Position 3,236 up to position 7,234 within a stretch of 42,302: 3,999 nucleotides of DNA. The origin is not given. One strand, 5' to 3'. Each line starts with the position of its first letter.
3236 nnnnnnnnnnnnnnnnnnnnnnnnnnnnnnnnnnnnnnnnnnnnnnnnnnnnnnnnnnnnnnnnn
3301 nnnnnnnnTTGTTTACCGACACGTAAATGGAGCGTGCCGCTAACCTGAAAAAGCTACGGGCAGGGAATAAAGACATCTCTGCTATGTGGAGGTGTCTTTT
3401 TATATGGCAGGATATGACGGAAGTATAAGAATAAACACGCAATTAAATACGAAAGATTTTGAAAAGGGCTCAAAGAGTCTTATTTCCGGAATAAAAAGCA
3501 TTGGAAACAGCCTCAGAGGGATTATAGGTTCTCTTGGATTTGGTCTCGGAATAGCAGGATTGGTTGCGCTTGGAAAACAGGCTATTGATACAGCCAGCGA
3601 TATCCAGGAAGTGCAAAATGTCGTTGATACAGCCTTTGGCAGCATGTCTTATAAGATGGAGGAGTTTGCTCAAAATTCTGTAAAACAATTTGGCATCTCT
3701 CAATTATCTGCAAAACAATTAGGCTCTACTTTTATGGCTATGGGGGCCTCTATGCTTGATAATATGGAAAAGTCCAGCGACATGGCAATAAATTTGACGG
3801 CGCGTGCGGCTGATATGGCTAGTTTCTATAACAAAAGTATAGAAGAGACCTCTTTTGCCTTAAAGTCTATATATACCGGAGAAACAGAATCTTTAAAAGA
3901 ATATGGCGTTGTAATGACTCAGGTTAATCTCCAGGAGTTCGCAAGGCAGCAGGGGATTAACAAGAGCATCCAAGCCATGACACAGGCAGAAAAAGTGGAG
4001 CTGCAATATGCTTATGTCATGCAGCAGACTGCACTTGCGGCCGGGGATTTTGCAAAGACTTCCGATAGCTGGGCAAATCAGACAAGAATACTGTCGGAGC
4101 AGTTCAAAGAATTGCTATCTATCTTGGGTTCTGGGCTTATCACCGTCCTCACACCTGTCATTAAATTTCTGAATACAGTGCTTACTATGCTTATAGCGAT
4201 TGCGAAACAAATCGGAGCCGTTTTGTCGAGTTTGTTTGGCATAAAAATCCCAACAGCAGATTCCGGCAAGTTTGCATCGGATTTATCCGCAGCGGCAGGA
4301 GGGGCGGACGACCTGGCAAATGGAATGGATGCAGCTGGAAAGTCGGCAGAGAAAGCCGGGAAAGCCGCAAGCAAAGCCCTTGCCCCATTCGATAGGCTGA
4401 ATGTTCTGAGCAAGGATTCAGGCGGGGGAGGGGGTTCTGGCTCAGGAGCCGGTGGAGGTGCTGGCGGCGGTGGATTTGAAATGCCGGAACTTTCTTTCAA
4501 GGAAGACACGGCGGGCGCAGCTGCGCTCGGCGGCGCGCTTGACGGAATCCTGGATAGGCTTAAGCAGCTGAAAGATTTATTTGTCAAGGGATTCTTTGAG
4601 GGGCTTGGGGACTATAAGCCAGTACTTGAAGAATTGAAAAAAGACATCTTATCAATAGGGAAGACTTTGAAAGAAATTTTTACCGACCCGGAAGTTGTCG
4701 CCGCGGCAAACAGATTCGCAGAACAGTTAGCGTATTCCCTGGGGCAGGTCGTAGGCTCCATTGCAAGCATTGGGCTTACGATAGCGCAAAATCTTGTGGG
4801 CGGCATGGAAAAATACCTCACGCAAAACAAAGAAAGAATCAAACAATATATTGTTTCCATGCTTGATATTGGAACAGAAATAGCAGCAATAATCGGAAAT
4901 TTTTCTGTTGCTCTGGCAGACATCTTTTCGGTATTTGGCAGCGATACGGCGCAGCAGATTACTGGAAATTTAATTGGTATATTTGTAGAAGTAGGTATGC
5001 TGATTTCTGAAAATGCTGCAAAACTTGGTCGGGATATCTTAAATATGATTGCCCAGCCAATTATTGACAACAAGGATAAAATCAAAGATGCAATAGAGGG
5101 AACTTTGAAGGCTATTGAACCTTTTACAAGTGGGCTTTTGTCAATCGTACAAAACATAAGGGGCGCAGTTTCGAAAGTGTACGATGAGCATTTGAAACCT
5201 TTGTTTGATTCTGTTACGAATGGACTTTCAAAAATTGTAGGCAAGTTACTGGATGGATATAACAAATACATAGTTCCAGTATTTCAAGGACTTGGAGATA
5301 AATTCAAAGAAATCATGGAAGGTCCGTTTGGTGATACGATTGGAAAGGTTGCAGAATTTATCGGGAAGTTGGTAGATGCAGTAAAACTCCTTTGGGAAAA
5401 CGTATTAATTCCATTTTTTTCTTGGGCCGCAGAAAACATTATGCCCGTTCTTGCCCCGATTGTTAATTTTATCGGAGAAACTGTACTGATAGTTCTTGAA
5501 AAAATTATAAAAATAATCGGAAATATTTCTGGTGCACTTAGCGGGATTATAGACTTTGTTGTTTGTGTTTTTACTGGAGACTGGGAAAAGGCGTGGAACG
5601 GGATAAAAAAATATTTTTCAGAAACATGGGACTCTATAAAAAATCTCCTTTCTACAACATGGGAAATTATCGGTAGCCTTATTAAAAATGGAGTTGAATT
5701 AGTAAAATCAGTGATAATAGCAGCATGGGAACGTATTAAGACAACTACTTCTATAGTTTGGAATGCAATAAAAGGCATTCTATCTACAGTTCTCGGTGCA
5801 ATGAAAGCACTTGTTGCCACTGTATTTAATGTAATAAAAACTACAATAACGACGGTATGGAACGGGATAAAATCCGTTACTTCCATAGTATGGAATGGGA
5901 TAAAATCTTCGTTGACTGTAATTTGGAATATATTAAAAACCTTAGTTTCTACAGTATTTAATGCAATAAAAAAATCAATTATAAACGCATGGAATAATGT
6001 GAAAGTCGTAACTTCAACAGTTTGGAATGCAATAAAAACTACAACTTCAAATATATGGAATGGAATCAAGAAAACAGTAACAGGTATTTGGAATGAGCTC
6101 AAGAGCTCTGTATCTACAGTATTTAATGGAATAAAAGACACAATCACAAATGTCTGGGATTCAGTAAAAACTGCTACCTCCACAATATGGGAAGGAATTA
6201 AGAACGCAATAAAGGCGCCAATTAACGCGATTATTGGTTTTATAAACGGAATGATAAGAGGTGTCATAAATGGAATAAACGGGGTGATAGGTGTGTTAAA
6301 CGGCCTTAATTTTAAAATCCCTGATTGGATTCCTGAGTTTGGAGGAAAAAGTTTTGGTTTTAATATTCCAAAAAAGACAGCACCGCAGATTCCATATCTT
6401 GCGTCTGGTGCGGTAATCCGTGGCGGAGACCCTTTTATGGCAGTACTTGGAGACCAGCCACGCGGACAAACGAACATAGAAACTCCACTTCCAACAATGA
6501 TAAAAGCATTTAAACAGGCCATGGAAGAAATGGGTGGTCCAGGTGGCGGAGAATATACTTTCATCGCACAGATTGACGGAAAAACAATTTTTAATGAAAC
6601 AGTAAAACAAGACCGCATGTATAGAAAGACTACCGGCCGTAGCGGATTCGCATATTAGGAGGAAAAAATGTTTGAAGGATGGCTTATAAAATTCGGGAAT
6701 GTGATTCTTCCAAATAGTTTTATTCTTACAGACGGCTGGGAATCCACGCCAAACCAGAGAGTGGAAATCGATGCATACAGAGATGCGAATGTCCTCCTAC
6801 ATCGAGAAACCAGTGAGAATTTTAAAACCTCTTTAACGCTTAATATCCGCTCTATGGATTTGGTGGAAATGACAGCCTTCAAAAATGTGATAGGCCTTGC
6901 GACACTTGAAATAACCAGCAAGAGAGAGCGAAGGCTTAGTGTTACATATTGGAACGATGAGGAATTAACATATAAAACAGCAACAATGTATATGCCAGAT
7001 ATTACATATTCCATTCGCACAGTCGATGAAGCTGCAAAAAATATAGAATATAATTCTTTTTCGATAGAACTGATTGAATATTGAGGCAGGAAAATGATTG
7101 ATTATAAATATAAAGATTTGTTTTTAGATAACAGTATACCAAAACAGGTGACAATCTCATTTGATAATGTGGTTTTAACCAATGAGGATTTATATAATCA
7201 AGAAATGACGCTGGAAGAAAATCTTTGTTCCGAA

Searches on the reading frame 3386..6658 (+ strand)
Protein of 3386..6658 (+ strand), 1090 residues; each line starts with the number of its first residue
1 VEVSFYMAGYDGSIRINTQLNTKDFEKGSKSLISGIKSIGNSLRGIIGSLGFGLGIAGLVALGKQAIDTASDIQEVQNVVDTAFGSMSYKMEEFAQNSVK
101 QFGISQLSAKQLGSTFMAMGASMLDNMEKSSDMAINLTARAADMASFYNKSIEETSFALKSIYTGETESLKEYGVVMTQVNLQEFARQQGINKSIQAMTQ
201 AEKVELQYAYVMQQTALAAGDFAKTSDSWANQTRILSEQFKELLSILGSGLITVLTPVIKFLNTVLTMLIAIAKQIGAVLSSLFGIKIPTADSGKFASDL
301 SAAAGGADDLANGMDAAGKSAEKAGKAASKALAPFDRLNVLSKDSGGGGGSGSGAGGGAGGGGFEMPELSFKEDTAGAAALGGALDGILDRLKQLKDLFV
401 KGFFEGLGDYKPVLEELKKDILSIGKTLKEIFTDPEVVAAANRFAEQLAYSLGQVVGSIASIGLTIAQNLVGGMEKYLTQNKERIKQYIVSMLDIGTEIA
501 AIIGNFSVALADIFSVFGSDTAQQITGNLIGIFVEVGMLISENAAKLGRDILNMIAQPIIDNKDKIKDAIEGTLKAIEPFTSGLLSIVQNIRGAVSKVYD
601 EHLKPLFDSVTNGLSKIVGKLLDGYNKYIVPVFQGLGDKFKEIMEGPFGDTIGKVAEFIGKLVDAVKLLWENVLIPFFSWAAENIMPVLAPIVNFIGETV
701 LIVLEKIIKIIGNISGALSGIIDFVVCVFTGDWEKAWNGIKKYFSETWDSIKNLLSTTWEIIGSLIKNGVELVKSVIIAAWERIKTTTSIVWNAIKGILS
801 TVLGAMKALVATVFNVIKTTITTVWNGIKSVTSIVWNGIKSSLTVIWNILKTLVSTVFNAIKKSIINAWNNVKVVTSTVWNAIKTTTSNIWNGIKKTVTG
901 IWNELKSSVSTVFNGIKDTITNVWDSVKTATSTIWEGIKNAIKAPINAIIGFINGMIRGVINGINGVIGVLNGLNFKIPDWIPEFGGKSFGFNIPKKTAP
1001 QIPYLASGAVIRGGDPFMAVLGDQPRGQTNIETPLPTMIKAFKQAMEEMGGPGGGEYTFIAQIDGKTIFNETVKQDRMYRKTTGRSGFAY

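Call 8: search_protein_families(library=phrogs, proteins=[window:3386-6658:+], max_evalue=0.001)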
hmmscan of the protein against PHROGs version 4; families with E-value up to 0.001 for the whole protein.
window:3386-6658:+ (1090 aa): 35 families (the best 25 are shown)
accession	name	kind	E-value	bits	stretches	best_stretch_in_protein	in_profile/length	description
phrog_1535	-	tail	1.1e-157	528.2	1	18-1086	143-1147/1152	tail length tape measure protein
phrog_58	-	tail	2.8e-64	219.2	3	298-834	386-895/1544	tail length tape measure protein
phrog_31167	-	unknown function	4.4e-57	195.2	1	240-671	60-511/515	-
phrog_167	-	tail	9.8e-50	170.4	1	21-974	243-1006/1555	tail length tape measure protein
phrog_4200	-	tail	1.6e-47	163.5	3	791-1015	373-604/732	tail length tape measure protein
phrog_1272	-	tail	4.2e-45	155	2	674-1008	708-1107/1606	tail length tape measure protein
phrog_28918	-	unknown function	3.4e-39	135.3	1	114-346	82-325/1445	-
phrog_991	-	tail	1e-36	127.1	4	863-1030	675-880/1966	tail length tape measure protein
phrog_17020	-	unknown function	1.3e-33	117.6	2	682-846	29-192/353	-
phrog_4070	-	tail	1.3e-26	94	1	670-970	112-403/989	tail length tape measure protein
phrog_32669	-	unknown function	1.7e-26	93.4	3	458-826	487-837/1054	-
phrog_971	-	lysis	6.3e-26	92.4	2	733-973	548-780/1338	endolysin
phrog_5493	-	tail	1.9e-24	87.1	1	250-965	407-1010/1102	tail length tape measure protein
phrog_305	-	tail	2.3e-24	87.1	2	376-813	194-639/1001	tail length tape measure protein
phrog_26805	-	unknown function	3e-24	86.3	2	835-987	310-459/697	-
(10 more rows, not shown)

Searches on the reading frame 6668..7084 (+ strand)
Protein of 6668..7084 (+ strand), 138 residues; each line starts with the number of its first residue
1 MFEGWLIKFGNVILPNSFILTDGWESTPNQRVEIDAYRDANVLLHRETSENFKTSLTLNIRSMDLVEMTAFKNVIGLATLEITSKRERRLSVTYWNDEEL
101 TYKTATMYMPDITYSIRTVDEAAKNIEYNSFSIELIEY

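Call 8: search_protein_families(library=phrogs, proteins=[window:6668-7084:+], max_evalue=0.001)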
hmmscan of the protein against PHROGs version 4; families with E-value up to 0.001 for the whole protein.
window:6668-7084:+ (138 aa): 1 family
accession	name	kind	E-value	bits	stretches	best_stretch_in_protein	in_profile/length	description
phrog_1194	-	unknown function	1.3e-21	77.7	1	4-138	3-125/125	-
